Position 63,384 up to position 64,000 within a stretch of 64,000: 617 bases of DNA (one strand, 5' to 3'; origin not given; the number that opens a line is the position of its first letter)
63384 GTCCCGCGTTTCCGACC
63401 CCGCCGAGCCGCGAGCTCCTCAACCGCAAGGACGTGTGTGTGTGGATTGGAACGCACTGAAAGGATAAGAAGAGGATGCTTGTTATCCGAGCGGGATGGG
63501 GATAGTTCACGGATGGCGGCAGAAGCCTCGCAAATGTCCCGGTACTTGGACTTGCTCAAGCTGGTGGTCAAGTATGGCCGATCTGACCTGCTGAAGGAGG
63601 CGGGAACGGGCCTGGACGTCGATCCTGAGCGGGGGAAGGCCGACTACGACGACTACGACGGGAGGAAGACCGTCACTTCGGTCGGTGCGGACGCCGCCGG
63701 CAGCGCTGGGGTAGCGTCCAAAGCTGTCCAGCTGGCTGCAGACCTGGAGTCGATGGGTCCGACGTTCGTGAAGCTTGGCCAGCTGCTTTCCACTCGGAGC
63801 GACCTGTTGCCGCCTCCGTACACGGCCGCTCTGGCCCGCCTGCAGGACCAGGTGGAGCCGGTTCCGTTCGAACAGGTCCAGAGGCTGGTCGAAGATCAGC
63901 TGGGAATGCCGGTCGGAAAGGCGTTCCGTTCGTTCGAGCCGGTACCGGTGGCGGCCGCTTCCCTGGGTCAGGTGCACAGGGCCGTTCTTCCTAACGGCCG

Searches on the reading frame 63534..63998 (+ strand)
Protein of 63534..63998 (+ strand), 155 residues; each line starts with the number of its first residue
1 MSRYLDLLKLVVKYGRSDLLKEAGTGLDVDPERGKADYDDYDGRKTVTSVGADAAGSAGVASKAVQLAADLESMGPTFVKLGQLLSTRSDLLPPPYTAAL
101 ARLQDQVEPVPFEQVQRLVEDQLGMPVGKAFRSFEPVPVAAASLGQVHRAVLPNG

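Call 15: search_protein_families(library=pfam, proteins=[window:63534-63998:+], max_evalue=0.001)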
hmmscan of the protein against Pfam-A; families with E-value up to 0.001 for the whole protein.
window:63534-63998:+ (155 aa): 1 family
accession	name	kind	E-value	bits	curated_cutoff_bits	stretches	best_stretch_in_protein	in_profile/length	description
PF03109.22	ABC1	-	5.8e-17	62.1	22.9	1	102-155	1-54/244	ABC1 atypical kinase-like domain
